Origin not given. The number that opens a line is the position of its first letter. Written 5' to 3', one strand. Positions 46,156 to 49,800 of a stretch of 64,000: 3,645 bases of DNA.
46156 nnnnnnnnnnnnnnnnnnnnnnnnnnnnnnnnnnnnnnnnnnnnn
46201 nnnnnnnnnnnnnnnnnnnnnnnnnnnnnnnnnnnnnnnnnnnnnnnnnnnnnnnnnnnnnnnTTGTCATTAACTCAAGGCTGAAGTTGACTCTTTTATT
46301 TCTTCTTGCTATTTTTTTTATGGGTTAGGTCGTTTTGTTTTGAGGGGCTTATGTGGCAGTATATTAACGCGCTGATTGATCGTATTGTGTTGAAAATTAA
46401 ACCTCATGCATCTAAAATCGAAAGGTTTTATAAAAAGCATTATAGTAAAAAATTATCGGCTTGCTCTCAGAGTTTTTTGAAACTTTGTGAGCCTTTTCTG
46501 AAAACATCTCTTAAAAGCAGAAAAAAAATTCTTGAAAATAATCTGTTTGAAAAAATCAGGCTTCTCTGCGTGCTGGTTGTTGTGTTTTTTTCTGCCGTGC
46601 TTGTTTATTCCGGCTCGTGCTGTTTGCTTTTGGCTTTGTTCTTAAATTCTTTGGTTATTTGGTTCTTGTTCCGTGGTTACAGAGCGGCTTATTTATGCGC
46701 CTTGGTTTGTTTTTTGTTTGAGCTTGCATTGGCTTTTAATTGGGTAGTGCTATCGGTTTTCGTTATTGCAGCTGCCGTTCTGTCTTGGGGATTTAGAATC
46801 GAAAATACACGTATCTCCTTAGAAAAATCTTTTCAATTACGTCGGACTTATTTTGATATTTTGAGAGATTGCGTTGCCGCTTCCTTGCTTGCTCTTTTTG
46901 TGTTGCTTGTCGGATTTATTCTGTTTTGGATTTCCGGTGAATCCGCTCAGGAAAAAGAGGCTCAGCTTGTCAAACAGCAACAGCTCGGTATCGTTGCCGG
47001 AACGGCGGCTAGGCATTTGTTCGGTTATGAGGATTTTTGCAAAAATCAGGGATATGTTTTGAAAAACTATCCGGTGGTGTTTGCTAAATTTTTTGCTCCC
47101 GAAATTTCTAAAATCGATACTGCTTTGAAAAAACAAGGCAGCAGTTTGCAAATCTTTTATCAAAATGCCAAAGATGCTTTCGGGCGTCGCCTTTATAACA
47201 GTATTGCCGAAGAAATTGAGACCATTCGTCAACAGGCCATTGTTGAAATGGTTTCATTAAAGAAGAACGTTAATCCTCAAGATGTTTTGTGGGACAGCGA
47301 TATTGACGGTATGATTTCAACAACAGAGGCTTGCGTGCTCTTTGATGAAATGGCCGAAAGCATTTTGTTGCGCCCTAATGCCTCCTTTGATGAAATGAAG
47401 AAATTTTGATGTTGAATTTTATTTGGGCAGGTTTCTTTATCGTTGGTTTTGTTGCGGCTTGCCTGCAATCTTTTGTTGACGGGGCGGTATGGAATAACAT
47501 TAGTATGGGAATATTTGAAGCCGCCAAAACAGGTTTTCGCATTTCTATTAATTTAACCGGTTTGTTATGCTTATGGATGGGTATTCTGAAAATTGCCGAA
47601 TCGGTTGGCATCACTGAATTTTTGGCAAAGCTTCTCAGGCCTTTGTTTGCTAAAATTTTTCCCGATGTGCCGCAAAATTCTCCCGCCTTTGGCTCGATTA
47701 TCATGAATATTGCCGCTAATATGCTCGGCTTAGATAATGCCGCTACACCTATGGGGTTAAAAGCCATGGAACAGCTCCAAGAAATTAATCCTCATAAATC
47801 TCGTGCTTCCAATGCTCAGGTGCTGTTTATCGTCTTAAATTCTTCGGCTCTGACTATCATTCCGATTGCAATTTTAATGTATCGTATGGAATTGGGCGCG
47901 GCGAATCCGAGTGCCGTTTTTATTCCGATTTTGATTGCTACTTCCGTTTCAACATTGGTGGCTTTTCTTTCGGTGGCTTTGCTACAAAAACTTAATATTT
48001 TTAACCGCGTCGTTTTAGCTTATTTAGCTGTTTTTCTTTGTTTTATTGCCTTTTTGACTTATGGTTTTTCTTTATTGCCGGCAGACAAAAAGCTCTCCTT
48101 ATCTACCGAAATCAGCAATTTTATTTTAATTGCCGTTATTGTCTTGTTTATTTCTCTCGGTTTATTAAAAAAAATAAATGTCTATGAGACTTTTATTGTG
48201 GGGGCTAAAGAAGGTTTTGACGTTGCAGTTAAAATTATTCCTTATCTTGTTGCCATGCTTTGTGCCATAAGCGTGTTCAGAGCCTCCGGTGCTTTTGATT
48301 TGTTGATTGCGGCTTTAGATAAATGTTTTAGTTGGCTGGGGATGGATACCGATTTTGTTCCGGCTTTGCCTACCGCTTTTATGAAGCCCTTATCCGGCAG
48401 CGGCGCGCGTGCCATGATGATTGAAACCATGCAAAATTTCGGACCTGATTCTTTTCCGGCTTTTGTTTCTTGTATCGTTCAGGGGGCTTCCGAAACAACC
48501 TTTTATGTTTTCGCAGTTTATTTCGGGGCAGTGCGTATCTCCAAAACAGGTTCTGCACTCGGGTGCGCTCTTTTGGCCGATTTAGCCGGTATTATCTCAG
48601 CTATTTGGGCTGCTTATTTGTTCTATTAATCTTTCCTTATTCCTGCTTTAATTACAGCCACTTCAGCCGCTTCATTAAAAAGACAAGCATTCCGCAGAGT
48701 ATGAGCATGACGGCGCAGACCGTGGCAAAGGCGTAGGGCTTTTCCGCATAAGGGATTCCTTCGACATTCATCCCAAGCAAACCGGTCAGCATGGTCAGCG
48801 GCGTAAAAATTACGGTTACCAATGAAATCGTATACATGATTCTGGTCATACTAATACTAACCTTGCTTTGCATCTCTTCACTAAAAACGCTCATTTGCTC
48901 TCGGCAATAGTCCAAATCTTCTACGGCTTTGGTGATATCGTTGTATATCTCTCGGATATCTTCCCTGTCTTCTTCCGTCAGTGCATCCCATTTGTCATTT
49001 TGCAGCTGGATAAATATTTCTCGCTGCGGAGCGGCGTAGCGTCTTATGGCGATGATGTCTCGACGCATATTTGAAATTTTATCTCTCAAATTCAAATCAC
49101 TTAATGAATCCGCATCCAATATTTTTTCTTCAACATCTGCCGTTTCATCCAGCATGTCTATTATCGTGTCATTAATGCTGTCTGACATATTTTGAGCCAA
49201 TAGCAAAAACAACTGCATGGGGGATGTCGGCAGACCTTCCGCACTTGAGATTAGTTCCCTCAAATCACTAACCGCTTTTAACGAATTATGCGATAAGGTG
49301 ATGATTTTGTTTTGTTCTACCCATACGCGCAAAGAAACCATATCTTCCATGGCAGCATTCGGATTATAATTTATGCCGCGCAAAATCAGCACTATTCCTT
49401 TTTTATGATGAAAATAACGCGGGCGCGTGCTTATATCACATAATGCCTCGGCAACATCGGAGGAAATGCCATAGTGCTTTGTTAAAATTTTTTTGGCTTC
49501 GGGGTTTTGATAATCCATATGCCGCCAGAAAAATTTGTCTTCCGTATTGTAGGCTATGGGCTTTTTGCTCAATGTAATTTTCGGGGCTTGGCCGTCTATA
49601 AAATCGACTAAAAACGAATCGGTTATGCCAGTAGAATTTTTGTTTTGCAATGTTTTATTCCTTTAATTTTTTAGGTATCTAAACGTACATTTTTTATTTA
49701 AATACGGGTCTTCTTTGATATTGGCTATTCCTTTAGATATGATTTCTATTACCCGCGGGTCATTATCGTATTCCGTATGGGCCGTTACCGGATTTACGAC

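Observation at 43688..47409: AT-rich gene encoding a kinase-like (HRD replaced by HRA) fold with a C-terminal tail anchor, coupled to membrane protein genes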

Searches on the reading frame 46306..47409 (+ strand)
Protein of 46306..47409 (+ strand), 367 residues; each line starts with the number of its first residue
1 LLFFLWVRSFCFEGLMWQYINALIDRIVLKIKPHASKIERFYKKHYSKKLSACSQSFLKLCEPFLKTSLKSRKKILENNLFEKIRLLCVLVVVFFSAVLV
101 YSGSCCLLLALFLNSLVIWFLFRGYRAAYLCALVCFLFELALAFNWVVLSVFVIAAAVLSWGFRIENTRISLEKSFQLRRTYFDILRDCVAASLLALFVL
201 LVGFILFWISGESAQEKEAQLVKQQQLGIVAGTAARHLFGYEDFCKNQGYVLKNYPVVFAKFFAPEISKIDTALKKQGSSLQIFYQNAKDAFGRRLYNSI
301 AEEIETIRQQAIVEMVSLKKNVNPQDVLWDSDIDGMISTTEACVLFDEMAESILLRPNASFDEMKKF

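Call 3: search_protein_families(library=pfam, proteins=[window:46306-47409:+], max_evalue=1)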
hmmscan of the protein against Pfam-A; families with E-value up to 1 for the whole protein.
window:46306-47409:+ (367 aa): 3 families
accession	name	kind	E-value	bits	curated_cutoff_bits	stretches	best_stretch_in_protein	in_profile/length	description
PF23329.3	EF_HAND_1_PLCG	-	0.18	12.2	23.9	1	32-72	3-44/70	PLCG EF-hand motif 1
PF02358.22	Trehalose_PPase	-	0.24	10.9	27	0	207-322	40-157/235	Trehalose-phosphatase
PF01940.21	DUF92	-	0.34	10.7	27.5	1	122-215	18-100/251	Integral membrane protein DUF92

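Call 4: search_protein_families(library=ncbifam, proteins=[window:46306-47409:+], max_evalue=1)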
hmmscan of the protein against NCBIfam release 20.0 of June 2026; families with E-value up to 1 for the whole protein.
window:46306-47409:+ (367 aa): 1 family
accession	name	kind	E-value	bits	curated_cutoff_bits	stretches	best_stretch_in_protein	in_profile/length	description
NF042931.1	SAG1386_EF1546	equivalog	0.5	10.4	80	0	188-224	28-68/158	SAG1386/EF1546 family surface-associated protein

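Call 20: search_protein_families(library=padloc, proteins=[window:46351-47409:+], max_evalue=0.1)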
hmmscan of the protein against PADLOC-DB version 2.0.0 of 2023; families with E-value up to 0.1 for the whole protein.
window:46351-47409:+ (352 aa): 0 families

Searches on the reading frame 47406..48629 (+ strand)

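Call 3: search_protein_families(library=pfam, proteins=[window:47406-48629:+], max_evalue=1)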
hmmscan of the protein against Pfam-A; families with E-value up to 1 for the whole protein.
window:47406-48629:+ (407 aa): 1 family
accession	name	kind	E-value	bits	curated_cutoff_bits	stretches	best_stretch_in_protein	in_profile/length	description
PF07670.19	Gate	-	1.5e-21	77.2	29.6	2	49-157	3-99/104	Nucleoside recognition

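Call 4: search_protein_families(library=ncbifam, proteins=[window:47406-48629:+], max_evalue=1)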
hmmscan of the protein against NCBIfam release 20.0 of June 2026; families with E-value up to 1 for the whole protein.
window:47406-48629:+ (407 aa): 1 family
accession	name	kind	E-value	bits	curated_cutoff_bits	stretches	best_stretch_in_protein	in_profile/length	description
NF007811.0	PRK10519.1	equivalog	6.4e-06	25.8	111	1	255-339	7-92/155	hypothetical protein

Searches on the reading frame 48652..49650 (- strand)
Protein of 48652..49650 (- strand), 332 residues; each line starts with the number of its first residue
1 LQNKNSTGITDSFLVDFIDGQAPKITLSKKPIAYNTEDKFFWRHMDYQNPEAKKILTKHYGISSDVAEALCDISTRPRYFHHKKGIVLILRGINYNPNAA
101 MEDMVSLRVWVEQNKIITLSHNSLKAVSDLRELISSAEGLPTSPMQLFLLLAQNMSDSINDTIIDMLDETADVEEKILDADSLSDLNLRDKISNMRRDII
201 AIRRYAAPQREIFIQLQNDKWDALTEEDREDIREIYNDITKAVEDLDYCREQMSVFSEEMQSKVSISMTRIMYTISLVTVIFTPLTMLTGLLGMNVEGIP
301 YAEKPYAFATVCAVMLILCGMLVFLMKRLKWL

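Call 67: search_protein_families(library=pfam, proteins=[window:48652-49650:-], max_evalue=0.001)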
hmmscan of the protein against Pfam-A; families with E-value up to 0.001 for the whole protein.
window:48652-49650:- (332 aa): 1 family
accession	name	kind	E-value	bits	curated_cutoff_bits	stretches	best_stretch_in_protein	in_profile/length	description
PF01544.23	CorA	-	5.4e-64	216.7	27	1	38-328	2-292/292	CorA-like Mg2+ transporter protein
